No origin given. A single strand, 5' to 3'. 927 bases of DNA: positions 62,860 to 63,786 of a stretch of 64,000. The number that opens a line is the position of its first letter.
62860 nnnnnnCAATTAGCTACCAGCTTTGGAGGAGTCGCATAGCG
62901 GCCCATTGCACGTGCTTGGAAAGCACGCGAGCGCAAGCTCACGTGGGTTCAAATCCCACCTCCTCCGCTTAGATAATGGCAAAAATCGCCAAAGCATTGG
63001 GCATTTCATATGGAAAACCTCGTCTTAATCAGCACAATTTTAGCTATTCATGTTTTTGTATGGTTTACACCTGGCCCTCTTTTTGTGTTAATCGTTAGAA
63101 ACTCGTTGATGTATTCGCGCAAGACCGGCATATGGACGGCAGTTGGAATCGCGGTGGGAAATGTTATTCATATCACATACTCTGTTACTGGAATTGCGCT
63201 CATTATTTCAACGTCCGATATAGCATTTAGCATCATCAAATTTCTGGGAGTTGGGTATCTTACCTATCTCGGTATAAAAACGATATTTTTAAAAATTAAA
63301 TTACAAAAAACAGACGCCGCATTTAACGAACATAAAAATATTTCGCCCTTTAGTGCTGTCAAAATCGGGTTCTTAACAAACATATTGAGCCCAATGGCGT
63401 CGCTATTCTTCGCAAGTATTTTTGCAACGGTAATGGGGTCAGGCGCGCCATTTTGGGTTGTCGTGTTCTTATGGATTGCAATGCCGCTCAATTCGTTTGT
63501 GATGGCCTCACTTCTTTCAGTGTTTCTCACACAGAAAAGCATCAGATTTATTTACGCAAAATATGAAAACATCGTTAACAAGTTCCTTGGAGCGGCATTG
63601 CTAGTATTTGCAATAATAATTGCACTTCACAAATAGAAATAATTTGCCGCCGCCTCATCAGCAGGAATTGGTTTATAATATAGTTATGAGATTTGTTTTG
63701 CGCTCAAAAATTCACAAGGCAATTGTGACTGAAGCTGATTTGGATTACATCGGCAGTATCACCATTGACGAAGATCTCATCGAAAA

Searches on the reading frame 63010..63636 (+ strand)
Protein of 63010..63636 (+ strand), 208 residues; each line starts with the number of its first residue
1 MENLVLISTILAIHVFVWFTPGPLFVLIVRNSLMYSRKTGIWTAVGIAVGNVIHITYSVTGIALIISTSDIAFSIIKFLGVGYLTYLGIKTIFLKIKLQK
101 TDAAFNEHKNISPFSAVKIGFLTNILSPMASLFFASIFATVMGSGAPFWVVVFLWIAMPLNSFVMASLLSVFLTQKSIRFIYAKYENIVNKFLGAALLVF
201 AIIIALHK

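Call 86: search_protein_families(library=pfam, proteins=[window:63010-63636:+], max_evalue=0.0001)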
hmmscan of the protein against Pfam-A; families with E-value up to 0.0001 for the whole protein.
window:63010-63636:+ (208 aa): 1 family
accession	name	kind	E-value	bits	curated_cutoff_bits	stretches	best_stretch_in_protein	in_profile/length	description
PF01810.24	LysE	-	5.9e-26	91.6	25.6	1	16-205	2-190/193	LysE type translocator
